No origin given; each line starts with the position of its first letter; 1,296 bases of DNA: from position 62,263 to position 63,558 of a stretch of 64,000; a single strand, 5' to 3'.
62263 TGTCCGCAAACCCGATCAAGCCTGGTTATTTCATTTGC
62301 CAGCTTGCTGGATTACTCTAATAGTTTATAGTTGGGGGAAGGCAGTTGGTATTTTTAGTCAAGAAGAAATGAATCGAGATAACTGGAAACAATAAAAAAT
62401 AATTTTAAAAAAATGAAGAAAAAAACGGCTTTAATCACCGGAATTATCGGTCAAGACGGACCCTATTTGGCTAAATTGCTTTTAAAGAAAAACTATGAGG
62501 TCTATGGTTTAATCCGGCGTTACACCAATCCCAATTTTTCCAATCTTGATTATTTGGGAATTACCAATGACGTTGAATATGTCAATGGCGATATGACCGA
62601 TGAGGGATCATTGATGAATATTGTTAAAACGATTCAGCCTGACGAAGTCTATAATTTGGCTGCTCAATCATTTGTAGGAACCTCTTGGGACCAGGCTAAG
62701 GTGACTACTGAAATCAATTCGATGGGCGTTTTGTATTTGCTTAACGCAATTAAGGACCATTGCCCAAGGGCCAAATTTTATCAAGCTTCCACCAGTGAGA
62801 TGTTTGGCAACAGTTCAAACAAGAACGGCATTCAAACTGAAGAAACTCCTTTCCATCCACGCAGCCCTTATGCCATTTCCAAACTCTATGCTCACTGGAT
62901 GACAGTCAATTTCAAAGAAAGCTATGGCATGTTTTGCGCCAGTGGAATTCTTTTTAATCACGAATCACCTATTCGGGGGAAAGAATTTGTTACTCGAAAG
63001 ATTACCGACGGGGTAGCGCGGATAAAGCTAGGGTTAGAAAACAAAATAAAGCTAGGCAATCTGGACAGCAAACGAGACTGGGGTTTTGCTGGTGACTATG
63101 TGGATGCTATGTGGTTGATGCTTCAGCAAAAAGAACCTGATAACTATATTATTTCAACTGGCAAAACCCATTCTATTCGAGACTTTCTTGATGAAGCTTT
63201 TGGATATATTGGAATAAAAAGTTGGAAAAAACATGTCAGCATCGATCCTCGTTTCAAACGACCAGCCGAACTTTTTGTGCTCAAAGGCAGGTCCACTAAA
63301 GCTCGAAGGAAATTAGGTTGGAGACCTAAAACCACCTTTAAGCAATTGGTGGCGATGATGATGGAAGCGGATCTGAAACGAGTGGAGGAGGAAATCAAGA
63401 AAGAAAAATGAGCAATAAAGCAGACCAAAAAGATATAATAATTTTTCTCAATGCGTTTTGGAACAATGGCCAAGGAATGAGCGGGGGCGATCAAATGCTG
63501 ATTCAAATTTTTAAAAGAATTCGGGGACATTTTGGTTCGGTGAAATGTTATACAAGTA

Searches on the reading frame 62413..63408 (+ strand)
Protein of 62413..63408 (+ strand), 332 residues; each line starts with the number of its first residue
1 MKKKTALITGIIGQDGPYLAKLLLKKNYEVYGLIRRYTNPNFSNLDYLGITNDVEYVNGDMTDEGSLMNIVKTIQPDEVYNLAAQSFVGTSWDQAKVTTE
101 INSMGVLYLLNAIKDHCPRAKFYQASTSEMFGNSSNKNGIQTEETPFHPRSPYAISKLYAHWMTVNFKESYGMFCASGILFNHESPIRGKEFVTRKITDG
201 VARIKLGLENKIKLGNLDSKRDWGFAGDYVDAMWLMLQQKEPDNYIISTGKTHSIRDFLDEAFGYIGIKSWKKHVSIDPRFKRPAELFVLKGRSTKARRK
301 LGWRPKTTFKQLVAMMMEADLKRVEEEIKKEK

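Call 47: find_encoding_contigs(protein=window:62413-63408:+, flank=10000, max_places=4)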
Protein window:62413-63408:+ (332 aa): 5 contigs read that carry it; 4 places shown.
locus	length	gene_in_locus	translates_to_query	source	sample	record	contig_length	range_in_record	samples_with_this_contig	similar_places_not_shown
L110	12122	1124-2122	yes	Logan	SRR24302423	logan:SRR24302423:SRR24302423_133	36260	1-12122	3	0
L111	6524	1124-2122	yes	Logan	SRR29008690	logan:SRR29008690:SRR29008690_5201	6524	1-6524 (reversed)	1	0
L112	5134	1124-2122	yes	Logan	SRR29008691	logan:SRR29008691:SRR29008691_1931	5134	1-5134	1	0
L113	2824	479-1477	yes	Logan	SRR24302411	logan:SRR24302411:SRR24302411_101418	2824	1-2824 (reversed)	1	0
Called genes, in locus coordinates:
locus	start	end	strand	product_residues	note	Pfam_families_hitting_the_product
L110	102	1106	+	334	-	PF00535:Glycos_transf_2, PF13641:Glyco_tranf_2_3 (weak)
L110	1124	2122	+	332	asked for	PF01370:Epimerase, PF04321:RmlD_sub_bind, PF16363:GDP_Man_Dehyd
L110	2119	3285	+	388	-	PF20706:GT4-conflict, PF00534:Glycos_transf_1, PF13692:Glyco_trans_1_4, PF13524:Glyco_trans_1_2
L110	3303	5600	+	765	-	PF13231:PMT_2 (weak)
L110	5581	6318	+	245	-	PF02353:CMAS, PF03848:TehB, PF13489:Methyltransf_23, PF05175:MTS, PF13847:Methyltransf_31, PF08241:Methyltransf_11, PF08242:Methyltransf_12, PF13649:Methyltransf_25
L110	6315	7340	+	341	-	PF00535:Glycos_transf_2, PF13641:Glyco_tranf_2_3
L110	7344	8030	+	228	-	PF13489:Methyltransf_23 (weak), PF07021:MetW (weak), PF08241:Methyltransf_11, PF08242:Methyltransf_12 (weak), PF13649:Methyltransf_25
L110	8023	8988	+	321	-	PF00535:Glycos_transf_2, PF13641:Glyco_tranf_2_3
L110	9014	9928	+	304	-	PF00483:NTP_transferase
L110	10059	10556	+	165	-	-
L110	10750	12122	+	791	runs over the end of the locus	PF01370:Epimerase, PF02719:Polysacc_synt_2, PF04321:RmlD_sub_bind, PF16363:GDP_Man_Dehyd, PF01041:DegT_DnrJ_EryC1, PF00266:Aminotran_5 (weak), PF01053:Cys_Met_Meta_PP (weak)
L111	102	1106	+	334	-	PF00535:Glycos_transf_2, PF13641:Glyco_tranf_2_3 (weak)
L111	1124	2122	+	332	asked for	PF01370:Epimerase, PF04321:RmlD_sub_bind, PF16363:GDP_Man_Dehyd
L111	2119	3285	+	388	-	PF20706:GT4-conflict, PF00534:Glycos_transf_1, PF13692:Glyco_trans_1_4, PF13524:Glyco_trans_1_2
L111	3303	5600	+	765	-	PF13231:PMT_2 (weak)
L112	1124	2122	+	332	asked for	PF01370:Epimerase, PF04321:RmlD_sub_bind, PF16363:GDP_Man_Dehyd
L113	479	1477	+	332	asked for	PF01370:Epimerase, PF04321:RmlD_sub_bind, PF16363:GDP_Man_Dehyd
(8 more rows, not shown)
